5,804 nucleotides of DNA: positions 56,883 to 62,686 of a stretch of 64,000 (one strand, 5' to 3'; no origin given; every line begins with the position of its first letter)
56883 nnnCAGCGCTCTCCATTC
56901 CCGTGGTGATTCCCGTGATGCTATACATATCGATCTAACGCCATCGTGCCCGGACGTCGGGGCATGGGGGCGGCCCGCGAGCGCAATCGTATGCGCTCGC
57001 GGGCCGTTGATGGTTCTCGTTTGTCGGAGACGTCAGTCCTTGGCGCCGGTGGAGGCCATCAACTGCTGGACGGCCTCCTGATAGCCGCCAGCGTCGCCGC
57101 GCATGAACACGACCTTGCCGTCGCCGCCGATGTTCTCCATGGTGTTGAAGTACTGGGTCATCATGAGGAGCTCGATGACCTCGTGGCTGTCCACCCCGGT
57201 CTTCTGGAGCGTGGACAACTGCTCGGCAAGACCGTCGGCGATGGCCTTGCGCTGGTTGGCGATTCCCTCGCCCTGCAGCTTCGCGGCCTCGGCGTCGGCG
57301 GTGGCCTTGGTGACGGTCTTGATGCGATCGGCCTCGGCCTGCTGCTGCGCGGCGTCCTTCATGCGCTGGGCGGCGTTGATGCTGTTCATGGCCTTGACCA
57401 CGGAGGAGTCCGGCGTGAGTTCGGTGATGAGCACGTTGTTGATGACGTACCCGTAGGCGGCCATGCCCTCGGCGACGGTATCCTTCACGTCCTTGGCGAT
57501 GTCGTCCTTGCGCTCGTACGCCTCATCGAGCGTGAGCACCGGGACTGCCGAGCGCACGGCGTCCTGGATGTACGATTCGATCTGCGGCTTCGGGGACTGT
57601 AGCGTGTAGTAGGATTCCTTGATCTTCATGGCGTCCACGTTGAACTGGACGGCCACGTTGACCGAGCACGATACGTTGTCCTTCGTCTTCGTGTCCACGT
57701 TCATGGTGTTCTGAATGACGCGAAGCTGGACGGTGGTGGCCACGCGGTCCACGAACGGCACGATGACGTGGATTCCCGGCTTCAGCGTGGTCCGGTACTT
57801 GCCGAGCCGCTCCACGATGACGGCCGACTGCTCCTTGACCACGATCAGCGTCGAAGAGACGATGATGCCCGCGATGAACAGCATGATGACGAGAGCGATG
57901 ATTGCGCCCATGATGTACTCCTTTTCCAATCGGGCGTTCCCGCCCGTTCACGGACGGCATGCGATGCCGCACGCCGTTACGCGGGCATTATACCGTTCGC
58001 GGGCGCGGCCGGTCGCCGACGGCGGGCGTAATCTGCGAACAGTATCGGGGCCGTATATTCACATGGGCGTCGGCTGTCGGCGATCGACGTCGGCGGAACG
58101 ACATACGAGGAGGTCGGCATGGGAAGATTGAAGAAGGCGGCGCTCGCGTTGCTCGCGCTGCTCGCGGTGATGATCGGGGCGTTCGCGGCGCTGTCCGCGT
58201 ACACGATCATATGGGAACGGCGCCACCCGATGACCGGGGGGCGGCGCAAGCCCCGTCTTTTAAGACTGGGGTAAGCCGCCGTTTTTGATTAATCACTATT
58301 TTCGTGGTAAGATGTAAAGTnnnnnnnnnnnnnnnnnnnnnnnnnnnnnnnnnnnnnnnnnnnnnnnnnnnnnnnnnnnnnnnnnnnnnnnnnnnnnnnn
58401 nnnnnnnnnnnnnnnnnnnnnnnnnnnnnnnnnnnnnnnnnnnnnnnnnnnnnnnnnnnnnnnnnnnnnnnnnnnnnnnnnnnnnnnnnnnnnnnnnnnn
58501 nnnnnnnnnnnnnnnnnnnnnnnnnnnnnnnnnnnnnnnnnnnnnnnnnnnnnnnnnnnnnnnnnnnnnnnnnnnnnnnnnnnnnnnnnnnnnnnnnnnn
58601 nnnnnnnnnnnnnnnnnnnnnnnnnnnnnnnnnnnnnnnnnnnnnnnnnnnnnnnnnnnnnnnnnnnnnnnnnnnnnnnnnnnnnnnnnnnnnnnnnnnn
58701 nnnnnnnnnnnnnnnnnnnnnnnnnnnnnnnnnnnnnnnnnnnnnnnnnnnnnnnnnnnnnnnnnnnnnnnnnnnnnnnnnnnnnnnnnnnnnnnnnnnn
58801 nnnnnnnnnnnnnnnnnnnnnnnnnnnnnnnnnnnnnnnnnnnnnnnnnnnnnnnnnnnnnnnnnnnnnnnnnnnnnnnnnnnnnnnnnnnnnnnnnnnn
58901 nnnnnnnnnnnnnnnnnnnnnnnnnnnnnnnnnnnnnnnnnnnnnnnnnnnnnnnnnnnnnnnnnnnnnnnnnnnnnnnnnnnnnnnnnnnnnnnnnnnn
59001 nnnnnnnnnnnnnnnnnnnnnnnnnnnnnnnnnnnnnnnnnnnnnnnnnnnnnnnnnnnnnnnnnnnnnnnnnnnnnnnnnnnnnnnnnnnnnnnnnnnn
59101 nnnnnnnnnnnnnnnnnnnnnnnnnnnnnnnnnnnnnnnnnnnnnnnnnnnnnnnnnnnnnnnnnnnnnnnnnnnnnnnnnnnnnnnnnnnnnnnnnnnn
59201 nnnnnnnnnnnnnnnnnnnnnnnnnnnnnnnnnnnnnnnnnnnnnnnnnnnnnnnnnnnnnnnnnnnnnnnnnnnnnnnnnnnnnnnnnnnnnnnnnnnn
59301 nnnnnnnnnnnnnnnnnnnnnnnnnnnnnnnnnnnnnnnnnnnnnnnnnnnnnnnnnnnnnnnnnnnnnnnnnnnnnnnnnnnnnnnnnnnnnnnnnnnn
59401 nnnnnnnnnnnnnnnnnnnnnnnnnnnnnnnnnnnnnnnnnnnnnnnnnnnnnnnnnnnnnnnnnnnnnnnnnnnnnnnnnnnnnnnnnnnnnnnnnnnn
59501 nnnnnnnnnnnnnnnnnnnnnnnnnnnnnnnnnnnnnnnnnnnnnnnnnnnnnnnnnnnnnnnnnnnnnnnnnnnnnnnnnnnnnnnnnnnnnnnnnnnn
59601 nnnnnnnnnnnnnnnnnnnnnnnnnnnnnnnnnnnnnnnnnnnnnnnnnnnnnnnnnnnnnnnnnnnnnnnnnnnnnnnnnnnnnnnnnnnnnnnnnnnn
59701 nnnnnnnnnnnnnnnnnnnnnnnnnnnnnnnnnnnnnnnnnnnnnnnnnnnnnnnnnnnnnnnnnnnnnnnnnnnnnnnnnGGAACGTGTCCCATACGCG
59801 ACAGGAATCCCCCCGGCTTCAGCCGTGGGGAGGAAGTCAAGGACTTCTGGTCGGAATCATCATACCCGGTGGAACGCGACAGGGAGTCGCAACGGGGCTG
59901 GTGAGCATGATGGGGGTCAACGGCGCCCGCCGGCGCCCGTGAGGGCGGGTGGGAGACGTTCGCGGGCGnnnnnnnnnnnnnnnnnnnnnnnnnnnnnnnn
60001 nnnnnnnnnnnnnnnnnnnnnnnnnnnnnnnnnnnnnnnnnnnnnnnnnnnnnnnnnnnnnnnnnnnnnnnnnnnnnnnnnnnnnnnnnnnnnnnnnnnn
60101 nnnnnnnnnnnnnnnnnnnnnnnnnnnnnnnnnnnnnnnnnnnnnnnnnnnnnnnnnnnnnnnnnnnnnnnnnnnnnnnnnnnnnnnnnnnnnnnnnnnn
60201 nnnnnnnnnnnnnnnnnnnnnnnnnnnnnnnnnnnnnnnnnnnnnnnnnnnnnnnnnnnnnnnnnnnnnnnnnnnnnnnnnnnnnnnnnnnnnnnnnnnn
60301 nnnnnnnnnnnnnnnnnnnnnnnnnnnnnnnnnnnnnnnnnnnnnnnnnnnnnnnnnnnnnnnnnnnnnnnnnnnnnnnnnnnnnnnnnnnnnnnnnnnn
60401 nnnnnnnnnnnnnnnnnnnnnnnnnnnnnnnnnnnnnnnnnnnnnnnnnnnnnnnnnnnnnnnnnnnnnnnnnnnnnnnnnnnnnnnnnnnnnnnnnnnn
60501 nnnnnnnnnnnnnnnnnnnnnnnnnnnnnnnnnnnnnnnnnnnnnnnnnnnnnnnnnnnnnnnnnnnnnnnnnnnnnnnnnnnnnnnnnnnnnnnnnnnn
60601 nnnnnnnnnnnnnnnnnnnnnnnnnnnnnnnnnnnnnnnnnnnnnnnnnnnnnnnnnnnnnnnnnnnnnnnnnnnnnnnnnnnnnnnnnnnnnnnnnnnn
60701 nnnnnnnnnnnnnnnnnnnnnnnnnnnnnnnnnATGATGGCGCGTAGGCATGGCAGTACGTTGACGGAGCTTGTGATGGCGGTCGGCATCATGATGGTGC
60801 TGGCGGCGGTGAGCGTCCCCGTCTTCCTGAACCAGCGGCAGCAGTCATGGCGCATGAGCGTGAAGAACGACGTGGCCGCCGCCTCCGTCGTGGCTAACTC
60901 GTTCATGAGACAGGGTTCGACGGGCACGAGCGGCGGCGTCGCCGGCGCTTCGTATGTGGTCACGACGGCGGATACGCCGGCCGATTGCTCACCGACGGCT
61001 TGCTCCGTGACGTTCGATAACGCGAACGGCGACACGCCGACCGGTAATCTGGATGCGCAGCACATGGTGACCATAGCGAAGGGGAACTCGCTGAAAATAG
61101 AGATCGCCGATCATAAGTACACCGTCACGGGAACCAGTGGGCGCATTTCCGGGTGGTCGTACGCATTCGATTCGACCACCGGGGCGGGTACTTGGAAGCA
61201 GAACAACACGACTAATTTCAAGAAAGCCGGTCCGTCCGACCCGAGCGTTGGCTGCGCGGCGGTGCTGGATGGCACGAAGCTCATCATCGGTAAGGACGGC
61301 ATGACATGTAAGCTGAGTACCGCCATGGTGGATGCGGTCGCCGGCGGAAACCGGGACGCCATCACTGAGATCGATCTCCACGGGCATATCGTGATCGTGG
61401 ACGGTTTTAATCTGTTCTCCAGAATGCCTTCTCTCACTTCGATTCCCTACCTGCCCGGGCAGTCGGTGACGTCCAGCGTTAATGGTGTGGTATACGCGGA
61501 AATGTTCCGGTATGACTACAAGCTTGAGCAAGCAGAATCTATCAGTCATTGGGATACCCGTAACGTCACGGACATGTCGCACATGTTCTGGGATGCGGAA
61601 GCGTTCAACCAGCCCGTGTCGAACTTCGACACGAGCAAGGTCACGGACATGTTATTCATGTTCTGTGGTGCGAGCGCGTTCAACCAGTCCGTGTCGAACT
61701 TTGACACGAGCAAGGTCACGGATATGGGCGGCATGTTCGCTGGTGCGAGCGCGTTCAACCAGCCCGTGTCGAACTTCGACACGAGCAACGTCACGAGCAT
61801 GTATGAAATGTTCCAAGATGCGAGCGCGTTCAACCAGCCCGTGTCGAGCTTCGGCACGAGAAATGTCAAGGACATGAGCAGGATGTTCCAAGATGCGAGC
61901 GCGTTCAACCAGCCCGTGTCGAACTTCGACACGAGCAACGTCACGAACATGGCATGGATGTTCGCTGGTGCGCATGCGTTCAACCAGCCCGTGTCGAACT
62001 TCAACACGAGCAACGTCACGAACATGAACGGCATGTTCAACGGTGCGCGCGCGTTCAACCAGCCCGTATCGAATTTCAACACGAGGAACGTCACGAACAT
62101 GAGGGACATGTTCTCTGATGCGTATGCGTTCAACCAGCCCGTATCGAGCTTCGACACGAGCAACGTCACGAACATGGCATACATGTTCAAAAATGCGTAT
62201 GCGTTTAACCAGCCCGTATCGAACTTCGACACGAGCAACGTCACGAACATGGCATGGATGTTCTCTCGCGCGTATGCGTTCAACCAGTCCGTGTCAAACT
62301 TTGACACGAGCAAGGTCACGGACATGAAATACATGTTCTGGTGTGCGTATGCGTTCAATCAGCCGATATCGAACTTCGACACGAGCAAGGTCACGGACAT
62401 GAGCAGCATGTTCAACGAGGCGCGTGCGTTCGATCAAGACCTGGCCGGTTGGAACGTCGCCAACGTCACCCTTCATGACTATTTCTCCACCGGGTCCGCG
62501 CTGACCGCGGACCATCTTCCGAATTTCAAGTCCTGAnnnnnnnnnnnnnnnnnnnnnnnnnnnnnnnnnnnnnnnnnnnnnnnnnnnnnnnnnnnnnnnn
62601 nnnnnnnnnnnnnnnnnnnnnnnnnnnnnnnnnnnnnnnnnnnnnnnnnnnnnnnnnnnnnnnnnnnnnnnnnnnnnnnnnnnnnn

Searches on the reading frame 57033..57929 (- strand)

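Call 12: search_protein_families(library=pfam, proteins=[window:57033-57929:-], max_evalue=0.01)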
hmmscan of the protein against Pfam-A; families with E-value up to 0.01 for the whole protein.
window:57033-57929:- (298 aa): 1 family
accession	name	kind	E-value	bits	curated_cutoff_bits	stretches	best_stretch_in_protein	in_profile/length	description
PF01145.31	Band_7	-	4e-34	118.6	23.6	1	30-201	2-175/176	SPFH domain / Band 7 family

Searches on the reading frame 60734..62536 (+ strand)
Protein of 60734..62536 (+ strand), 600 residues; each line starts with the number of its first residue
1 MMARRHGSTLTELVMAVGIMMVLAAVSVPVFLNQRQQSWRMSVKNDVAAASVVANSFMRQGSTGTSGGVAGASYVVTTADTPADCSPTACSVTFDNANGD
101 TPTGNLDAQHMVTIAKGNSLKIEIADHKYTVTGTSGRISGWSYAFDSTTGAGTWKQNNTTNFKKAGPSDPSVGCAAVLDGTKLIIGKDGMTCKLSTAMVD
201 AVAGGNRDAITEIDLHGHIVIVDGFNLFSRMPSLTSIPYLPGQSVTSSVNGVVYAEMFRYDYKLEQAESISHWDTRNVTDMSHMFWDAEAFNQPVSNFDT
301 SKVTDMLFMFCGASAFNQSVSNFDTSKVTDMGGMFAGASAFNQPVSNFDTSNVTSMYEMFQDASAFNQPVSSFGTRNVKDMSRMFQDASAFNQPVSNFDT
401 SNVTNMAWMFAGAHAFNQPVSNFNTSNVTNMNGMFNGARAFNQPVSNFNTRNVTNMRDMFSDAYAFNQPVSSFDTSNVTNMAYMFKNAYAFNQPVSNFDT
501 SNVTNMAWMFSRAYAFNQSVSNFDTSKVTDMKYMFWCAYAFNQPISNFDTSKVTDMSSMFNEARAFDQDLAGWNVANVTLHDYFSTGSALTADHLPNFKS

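Call 12: search_protein_families(library=pfam, proteins=[window:60734-62536:+], max_evalue=0.01)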
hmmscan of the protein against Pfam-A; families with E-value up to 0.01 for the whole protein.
window:60734-62536:+ (600 aa): 2 families
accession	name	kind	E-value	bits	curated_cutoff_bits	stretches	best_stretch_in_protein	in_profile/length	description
PF03382.20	DUF285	-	5.4e-118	388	25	4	318-423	15-120/120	Mycoplasma protein of unknown function, DUF285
PF17815.7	PDZ_3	-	0.00092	19.4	22.8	0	441-480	78-117/145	PDZ domain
